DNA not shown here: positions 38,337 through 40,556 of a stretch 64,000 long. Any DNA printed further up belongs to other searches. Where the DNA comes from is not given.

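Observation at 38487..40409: Tat-exported flavoprotein with a bc1/b6f-type Rieske domain inserted inside the amine-oxidase/phytoene-desaturase fold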

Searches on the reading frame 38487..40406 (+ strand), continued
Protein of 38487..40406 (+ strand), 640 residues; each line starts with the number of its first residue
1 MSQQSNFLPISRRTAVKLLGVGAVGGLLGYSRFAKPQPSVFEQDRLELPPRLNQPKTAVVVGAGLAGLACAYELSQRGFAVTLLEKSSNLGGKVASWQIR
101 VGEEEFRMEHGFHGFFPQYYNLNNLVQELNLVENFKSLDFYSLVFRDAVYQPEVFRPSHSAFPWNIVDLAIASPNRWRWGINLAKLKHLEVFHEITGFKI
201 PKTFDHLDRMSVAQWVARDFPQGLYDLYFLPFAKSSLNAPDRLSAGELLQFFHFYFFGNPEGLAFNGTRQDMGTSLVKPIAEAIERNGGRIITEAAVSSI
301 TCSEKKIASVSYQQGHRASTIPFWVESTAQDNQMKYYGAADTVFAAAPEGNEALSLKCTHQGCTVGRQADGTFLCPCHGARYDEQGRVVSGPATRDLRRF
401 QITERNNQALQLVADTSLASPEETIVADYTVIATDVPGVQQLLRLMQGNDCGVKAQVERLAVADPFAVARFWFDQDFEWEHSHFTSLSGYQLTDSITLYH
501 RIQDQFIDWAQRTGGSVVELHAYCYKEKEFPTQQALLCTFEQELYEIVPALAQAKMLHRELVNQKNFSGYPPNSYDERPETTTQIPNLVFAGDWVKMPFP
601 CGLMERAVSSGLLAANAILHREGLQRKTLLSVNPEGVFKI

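Call 20: find_related_loci(query=window:38487-40406:+, collection=genome_contigs, flank=10000)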
Query window:38487-40406:+ (640 aa) in genome_contigs; peptide patterns used: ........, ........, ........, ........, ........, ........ (x = any residue, [..] = any of these).
600 stretches matched a pattern (row limit reached: there are more); 516 encode a relative of the query (tblastn E <= 1e-3); the best 80 are kept; 80 distinct loci.
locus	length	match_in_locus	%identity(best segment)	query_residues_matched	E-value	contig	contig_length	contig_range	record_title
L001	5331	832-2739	75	9-640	0e+0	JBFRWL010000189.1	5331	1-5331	MAG: Prochloraceae cyanobacterium isolate 05_out_wi_poop_bin.33 05outWiPooB33_c_000000861199, whole genome shotgun seque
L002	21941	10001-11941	75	1-640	0e+0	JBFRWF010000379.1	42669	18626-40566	MAG: Xenococcaceae cyanobacterium isolate 08_in_wi_poop_bin.1 08InWiPooB1_c_000002487252, whole genome shotgun sequence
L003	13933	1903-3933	70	10-640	0e+0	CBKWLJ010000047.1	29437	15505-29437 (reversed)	MAG TPA_asm: uncultured bacterium isolate SRR29175779_binner123_Refined_1 genome assembly, contig: ERZ27337281.91, whole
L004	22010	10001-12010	71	6-640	0e+0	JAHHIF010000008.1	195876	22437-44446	MAG: Symplocastrum torsivum CPER-KK1 scaffold_69_c1, whole genome shotgun sequence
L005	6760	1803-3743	75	1-640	0e+0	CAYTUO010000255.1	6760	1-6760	MAG TPA_asm: uncultured Pleurocapsa sp. isolate binchicken_co274_59 genome assembly, contig: NODE_26724_length_6760_cov_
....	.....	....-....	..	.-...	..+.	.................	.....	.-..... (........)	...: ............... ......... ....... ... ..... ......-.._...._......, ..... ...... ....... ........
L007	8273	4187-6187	71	10-640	0e+0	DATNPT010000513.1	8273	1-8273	MAG TPA_asm: Chroococcales cyanobacterium isolate SMAG_U16488 k141_4993464, whole genome shotgun sequence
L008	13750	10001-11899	71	10-640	0e+0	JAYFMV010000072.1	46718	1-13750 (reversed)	MAG: Potamolinea sp. isolate R1S1 contig_279, whole genome shotgun sequence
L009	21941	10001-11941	73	1-640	0e+0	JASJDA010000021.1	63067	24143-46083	MAG: Prochloraceae cyanobacterium isolate MO_167.B51 MO_167.c_365, whole genome shotgun sequence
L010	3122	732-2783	69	8-640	0e+0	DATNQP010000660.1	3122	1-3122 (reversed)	MAG TPA_asm: Leptolyngbyaceae cyanobacterium isolate SMAG_U16510 k141_858788, whole genome shotgun sequence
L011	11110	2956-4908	72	10-640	0e+0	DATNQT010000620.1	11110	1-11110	MAG TPA_asm: Candidatus Sericytochromatia bacterium isolate SMAG_U16514 k141_755218, whole genome shotgun sequence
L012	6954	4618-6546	69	2-640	0e+0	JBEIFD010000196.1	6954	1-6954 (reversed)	MAG: Merismopediaceae cyanobacterium isolate Sample-102-S2-bin-139 Sample_102_S2-bin_139-k141_1032430, whole genome shot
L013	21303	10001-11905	70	10-640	0e+0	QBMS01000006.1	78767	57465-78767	MAG: Snowella sp. isolate ULC335bin1 scaffold6_size78767, whole genome shotgun sequence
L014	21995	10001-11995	70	6-640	0e+0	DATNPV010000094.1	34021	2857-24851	MAG TPA_asm: Waterburya sp. isolate SMAG_U16490 k141_2264717, whole genome shotgun sequence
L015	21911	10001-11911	70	8-640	0e+0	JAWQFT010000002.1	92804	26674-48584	MAG: Jaaginema sp. PMC 1080.18 PMC1080_14_length_92804_cov_23.505062, whole genome shotgun sequence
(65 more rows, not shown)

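Call 22: predict_structure(alignment_id=A1)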
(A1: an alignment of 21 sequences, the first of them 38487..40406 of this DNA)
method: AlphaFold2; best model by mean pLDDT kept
length: 640 residues; sequences in the alignment: 21
mean_pLDDT: 55.3   pTM: 0.54
mean pLDDT of the five models: 55.3, 51.5, 49.2, 46.7, 43.5
residues with pLDDT >= 90: 34; 70-90: 157; 50-70: 122; < 50: 327
segments of 3 or more residues with pLDDT < 50: 1-47, 93-123, 134-274, 460-516, 524-529, 563-579, 594-605, 627-640
pLDDT, mean of each block of 10 residues (from residue 1): 33 42 35 32 43 84 75 86 79 46 40 39 54 44 28 29 30 30 40 39 36 44 38 37 41 35 34 54 86 83 87 67 77 78 82 85 81 81 90 82 85 67 90 63 70 57 42 35 33 33 41 48 47 62 62 61 40 45 77 46 51 76 57 28
secondary structure, 60 per line:
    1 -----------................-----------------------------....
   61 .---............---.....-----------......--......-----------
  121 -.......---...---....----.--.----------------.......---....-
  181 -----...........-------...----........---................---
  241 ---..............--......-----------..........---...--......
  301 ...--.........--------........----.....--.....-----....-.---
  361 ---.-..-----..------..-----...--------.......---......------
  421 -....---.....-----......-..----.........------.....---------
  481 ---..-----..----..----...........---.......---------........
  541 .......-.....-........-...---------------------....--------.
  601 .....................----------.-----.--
elements in order: H12-27 E57-61 H65-76 E80-84 E96-101 E104-109 H122-128 H138-141 H166-172 H176-179 H186-196 H212-218 H222-237 H245-257 H260-265 H277-286 E290-292 E295-303 E306-314 E323-330 E335-339 E342-346 E352-355 E388-390 E399-405 E409-414 E422-425 E429-433 H439-444 H452-460 E467-471 H503-513 E517-523 H533-547 H549-553 E555-562 E588-591 H600-621

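Call 30: search_protein_representatives(protein=window:38487-40406:+)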
Query: 640 residues. Proteins with E-value up to 0.001 (for the whole library): 11107; up to 1e-10: 844; up to 1e-30: 176. The best 150 are listed.
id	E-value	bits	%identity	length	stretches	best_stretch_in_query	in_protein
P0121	3.1e-259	878.1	62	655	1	5-637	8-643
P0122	1.1e-120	420.4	61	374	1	335-638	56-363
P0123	9.1e-110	384.4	35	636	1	8-636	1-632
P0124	2.5e-106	373.0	36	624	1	18-628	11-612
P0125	1.2e-103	364.1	34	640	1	5-638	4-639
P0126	2.0e-103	363.4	64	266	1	384-639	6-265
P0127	1.2e-102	360.8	36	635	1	20-637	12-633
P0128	2.5e-100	353.2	69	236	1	409-638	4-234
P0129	1.3e-98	347.5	34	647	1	15-636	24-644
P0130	1.2e-96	341.1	37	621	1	56-627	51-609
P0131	4.2e-96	339.2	36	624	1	47-631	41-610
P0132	6.1e-92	325.5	34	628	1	28-637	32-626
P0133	7.7e-88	311.9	65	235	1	9-224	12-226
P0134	8.7e-81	288.7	62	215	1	207-414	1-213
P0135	1.2e-79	284.9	38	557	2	418-639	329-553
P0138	8.1e-73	262.3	36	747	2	426-637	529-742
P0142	2.2e-64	234.5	34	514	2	423-637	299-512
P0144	8.1e-64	232.6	32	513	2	414-638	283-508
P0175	1.3e-52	195.6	34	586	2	211-630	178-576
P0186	1.6e-50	188.7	32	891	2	351-622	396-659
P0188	5.2e-50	187.0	28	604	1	58-625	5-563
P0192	1.9e-49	185.1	30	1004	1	41-636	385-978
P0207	6.7e-47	176.7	29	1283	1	59-633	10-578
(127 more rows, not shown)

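Call 32: list_cluster_members(proteins=[P0121, P0123, P0124, P0125, P0127, P0129, P0130, P0132, P0142, P0144])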
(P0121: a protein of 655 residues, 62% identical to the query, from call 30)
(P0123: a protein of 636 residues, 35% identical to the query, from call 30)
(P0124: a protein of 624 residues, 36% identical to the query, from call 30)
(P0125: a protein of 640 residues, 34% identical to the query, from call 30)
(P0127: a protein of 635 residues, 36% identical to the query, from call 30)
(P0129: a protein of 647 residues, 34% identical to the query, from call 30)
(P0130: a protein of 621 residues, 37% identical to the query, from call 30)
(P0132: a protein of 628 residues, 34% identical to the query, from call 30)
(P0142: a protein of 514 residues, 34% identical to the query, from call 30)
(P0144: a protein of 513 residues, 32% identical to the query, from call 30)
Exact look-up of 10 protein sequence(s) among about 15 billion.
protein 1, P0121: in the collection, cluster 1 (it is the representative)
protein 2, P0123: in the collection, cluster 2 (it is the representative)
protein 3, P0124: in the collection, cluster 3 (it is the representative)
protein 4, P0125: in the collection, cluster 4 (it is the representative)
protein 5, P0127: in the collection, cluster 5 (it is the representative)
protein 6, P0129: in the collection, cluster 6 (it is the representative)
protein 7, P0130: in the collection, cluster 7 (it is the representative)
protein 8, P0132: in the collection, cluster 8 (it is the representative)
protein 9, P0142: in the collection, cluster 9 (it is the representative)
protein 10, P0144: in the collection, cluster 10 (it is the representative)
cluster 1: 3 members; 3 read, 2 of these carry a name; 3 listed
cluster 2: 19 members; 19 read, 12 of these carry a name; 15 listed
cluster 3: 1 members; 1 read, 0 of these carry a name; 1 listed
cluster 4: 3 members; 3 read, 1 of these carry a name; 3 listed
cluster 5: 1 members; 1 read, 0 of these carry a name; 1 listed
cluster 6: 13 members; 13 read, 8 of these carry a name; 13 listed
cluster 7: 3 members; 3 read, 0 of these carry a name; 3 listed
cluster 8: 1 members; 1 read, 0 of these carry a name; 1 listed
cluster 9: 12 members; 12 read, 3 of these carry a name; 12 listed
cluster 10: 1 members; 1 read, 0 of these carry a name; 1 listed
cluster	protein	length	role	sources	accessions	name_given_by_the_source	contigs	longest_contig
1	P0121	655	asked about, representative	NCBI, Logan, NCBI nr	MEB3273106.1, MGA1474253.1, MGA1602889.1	MAG: FAD-dependent oxidoreductase [Prochlorothrix sp.] | FAD-dependent oxidoreductase [Prochlorothrix sp.]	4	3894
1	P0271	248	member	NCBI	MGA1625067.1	MAG: FAD-dependent oxidoreductase, partial [Prochlorothrix sp.]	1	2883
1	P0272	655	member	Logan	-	-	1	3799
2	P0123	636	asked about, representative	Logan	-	-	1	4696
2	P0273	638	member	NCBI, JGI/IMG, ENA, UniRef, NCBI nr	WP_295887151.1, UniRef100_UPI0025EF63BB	FAD-dependent oxidoreductase [uncultured Thiohalocapsa sp.] | FAD-dependent oxidoreductase n=1 Tax=uncultured Thiohalocapsa sp. TaxID=768990 ...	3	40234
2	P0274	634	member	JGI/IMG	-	isorenieratene synthase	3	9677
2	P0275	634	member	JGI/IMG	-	isorenieratene synthase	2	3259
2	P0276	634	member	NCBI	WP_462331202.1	FAD-dependent oxidoreductase [Thiohalocapsa halophila]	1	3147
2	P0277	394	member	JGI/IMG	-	isorenieratene synthase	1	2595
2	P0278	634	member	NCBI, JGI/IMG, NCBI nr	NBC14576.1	MAG: FAD-dependent oxidoreductase [Gammaproteobacteria bacterium] | isorenieratene synthase | FAD-dependent oxidoreductase [Gammaproteobacteria bacterium]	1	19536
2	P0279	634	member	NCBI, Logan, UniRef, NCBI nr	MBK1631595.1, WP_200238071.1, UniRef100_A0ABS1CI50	FAD-dependent oxidoreductase [Thiohalocapsa halophila] | FAD-dependent oxidoreductase n=1 Tax=Thiohalocapsa halophila TaxID=69359 ...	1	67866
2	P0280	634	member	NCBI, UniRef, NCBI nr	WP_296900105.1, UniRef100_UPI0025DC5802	FAD-dependent oxidoreductase [Thiohalocapsa sp.] | FAD-dependent oxidoreductase n=1 Tax=Thiohalocapsa sp. TaxID=2497641 RepID=UPI0025DC5802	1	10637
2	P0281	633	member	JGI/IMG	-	isorenieratene synthase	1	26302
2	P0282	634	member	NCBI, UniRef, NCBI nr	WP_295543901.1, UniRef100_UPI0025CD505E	FAD-dependent oxidoreductase [uncultured Thiohalocapsa sp.] | FAD-dependent oxidoreductase n=1 Tax=uncultured Thiohalocapsa sp. TaxID=768990 ...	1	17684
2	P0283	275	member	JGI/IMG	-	Uncharacterized conserved protein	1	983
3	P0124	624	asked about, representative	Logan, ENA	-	-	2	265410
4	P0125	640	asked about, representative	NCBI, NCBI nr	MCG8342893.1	MAG: FAD-dependent oxidoreductase [Chlorobiales bacterium] | FAD-dependent oxidoreductase [Chlorobiales bacterium]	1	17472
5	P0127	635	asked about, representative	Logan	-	-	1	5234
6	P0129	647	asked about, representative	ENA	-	-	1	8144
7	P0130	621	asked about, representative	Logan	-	-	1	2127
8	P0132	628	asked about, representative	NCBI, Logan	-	-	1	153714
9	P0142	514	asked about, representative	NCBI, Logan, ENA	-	-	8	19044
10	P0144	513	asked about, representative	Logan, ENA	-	-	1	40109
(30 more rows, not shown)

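Call 42: search_protein_families(library=pfam, proteins=[L002:8844-9941:-, L002:5950-6720:+, L002:6748-7647:+, L003:1135-1626:+], max_evalue=0.001)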
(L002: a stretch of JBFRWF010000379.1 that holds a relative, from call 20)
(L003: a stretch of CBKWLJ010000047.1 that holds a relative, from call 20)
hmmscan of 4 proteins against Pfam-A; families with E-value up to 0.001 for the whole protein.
L002:8844-9941:- (366 aa): 2 families
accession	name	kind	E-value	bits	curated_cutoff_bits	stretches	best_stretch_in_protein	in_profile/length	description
PF00355.32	Rieske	-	1.1e-23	83.4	20.3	1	31-115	1-86/88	Rieske [2Fe-2S] domain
PF19112.6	VanA_C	-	7.1e-05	23.5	23.5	1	168-341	2-176/193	Vanillate O-demethylase oxygenase C-terminal domain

L002:5950-6720:+ (257 aa): 3 families
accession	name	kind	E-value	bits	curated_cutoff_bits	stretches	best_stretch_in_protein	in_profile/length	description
PF01061.29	ABC2_membrane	-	2.2e-21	76.8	26.9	1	8-214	4-208/211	ABC-2 type transporter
PF12698.13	ABC2_membrane_3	-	2e-19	70.4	31.6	1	63-244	167-346/347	ABC-2 family transporter protein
PF12730.13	ABC2_membrane_4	-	0.00036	21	27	1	14-153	2-150/179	ABC-2 family transporter protein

L002:6748-7647:+ (300 aa): 5 families
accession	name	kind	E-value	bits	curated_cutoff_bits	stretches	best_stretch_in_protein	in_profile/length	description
PF00005.33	ABC_tran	-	1.9e-37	129.4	25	1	17-158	1-137/137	ABC transporter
PF13304.12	AAA_21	-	6.2e-10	40.1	27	1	122-187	230-298/304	AAA domain, putative AbiEii toxin, Type IV TA system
PF13175.12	AAA_15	-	7.8e-05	22.9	32.1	0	113-187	291-369/374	AAA ATPase domain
PF02463.25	SMC_N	-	0.0002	21.3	40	0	43-196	96-209/220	RecF/RecN/SMC N terminal domain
PF13476.12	AAA_23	-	0.0006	20.9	27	1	2-53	2-45/201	AAA domain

L003:1135-1626:+ (164 aa): 1 family
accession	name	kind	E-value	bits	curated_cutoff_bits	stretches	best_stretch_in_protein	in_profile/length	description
PF00440.29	TetR_N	-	7.7e-09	35.6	24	1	1-27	19-45/47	Bacterial regulatory proteins, tetR family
